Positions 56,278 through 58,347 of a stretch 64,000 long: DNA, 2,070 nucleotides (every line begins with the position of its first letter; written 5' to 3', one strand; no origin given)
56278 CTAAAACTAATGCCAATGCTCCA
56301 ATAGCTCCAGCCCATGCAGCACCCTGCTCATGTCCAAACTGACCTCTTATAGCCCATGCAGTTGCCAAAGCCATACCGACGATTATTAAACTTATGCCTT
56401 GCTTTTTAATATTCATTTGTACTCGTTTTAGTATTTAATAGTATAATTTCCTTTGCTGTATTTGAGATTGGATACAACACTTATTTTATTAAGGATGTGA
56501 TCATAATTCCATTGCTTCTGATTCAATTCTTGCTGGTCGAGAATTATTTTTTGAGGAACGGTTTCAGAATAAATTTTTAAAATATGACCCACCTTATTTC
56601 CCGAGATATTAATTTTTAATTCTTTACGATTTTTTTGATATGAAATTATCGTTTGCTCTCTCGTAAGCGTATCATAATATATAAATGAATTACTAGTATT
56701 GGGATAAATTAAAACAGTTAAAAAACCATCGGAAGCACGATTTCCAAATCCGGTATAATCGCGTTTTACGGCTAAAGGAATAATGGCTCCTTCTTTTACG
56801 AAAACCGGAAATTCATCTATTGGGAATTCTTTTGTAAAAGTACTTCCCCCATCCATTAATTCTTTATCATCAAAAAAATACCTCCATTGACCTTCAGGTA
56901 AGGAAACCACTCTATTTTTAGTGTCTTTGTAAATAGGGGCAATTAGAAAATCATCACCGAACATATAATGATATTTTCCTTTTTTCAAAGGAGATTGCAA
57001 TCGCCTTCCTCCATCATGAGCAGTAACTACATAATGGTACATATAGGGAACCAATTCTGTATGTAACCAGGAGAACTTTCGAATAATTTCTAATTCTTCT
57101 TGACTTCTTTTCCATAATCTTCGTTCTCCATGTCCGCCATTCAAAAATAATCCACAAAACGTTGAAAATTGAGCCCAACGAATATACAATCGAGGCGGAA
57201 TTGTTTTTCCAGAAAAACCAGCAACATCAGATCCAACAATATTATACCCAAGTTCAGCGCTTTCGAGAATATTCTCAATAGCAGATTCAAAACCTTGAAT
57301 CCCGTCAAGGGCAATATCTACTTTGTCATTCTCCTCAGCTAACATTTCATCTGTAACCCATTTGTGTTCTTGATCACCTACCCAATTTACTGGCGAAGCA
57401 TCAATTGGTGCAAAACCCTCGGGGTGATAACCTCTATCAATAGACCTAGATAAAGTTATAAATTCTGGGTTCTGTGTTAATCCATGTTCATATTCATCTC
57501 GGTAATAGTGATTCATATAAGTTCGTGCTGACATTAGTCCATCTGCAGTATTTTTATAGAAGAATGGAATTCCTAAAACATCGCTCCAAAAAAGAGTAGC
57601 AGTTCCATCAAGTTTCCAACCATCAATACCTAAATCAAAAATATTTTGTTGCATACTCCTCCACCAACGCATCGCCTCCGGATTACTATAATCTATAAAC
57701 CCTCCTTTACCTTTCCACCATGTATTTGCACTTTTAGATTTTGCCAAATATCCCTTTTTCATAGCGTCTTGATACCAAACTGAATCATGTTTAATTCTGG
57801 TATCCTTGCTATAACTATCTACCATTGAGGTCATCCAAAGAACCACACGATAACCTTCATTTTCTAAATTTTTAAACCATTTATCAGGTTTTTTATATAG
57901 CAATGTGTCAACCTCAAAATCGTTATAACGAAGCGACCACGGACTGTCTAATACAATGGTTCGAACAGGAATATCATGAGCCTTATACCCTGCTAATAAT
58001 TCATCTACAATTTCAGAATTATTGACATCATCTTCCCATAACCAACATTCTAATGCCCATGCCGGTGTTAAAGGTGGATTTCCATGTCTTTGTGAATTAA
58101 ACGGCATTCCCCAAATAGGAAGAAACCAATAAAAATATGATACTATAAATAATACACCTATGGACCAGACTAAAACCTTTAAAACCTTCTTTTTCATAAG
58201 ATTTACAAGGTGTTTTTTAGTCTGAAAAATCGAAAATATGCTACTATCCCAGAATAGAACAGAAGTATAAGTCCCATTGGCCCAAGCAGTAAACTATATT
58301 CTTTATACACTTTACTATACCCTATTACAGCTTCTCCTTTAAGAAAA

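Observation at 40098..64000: Large atypical SusCD locus pointing to a phosphorylated glycan or keto-deoxy sugar-acid substrate, dominated by unknown proteins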

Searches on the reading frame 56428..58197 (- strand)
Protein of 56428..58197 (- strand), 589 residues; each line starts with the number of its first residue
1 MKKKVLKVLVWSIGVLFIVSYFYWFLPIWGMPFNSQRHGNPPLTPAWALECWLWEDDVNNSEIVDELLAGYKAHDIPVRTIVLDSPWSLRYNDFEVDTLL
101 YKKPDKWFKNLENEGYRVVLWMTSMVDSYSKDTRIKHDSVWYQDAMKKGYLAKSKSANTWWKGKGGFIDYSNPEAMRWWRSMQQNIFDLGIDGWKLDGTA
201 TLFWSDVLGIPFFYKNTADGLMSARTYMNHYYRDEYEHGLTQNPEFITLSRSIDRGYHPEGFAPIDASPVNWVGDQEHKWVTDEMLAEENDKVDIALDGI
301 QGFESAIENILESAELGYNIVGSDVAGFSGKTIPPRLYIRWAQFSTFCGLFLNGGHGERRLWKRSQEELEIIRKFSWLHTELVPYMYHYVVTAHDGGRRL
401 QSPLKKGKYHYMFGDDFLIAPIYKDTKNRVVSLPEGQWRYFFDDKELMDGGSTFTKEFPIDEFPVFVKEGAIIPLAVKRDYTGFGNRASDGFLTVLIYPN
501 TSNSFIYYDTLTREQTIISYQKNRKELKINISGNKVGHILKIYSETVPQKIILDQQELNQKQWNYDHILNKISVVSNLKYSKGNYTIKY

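Call 3: search_protein_families(library=pfam, proteins=[window:56428-58197:-], max_evalue=0.01)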
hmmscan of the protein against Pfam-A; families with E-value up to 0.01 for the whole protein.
window:56428-58197:- (589 aa): 2 families
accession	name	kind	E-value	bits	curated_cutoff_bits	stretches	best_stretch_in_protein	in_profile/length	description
PF01055.32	Glyco_hydro_31_2nd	-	3.8e-41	141.9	23.5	2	41-280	1-237/328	Glycosyl hydrolases family 31 TIM-barrel domain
PF21365.3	Glyco_hydro_31_3rd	-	3.3e-13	50.4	24.4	1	408-473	22-87/87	Glycosyl hydrolase family 31 C-terminal domain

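Call 5: search_protein_families(library=ncbifam, proteins=[window:56428-58197:-], max_evalue=0.001)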
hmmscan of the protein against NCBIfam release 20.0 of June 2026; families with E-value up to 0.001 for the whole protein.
window:56428-58197:- (589 aa): 3 families
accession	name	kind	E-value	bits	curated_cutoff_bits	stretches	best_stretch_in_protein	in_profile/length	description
NF007940.0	PRK10658.1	equivalog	6.6e-39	133.9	606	2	317-559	503-752/771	alpha-xylosidase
NF007746.0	PRK10426.1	equivalog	9.3e-25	87.1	553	2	294-472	477-669/683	alpha-glucosidase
NF040948.1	alpha_gluc_MalA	equivalog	3.9e-22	78.3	800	2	309-477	428-610/627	alpha-glucosidase MalA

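Call 10: search_solved_structures(query=window:56428-58197:-, max_evalue=0.001, show_alignments=1)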
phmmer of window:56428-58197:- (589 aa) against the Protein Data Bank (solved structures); distinct sequences matched with E-value up to 0.001: 51.
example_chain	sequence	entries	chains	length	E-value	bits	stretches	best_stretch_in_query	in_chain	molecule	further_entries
8t7z_A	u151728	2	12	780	1.1e-28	103.1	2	303-477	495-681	Alpha-glucosidase yicI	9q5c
6jr6_A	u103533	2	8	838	4.3e-26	94.6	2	333-482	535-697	Candidate alpha-glycosidase Glycoside hydrolase family 31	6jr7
1we5_A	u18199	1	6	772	6e-26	94.1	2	303-476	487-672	Putative family 31 glucosidase yicI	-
2f2h_A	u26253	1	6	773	6e-26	94.1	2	303-476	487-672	Putative family 31 glucosidase yicI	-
1xsi_A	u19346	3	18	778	6.2e-26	94.1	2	303-476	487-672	Putative family 31 glucosidase yicI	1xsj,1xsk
6jr8_A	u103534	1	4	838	6.6e-26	94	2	333-482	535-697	Candidate alpha-glycosidase Glycoside hydrolase family 31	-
5i0d_A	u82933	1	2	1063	3.9e-25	91.4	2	302-530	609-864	Lmo2446 protein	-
4kmq_A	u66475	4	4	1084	1.3e-24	89.7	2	302-530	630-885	Lmo2446 protein | Alpha-xylosidase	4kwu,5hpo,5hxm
5f7u_A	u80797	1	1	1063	1.8e-24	89.2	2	302-529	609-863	Cycloalternan-forming enzyme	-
5f7c_A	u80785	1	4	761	7.8e-23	83.8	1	39-476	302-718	Alpha-glucosidase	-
4b9y_A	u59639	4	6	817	9e-21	77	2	302-476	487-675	ALPHA-GLUCOSIDASE, PUTATIVE, ADG31B | Oligosaccharide 4-alpha-D-glucosyltransferase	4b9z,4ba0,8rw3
5i23_A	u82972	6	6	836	9.7e-21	76.9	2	302-476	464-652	Oligosaccharide 4-alpha-D-glucosyltransferase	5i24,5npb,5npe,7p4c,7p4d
5npc_A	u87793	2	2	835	9.8e-21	76.9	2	302-476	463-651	Oligosaccharide 4-alpha-D-glucosyltransferase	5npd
6pnr_A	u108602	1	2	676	1.5e-15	59.8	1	301-466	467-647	Alpha-glucosidase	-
7kmp_A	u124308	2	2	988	2.5e-15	59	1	39-509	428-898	Alpha-xylosidase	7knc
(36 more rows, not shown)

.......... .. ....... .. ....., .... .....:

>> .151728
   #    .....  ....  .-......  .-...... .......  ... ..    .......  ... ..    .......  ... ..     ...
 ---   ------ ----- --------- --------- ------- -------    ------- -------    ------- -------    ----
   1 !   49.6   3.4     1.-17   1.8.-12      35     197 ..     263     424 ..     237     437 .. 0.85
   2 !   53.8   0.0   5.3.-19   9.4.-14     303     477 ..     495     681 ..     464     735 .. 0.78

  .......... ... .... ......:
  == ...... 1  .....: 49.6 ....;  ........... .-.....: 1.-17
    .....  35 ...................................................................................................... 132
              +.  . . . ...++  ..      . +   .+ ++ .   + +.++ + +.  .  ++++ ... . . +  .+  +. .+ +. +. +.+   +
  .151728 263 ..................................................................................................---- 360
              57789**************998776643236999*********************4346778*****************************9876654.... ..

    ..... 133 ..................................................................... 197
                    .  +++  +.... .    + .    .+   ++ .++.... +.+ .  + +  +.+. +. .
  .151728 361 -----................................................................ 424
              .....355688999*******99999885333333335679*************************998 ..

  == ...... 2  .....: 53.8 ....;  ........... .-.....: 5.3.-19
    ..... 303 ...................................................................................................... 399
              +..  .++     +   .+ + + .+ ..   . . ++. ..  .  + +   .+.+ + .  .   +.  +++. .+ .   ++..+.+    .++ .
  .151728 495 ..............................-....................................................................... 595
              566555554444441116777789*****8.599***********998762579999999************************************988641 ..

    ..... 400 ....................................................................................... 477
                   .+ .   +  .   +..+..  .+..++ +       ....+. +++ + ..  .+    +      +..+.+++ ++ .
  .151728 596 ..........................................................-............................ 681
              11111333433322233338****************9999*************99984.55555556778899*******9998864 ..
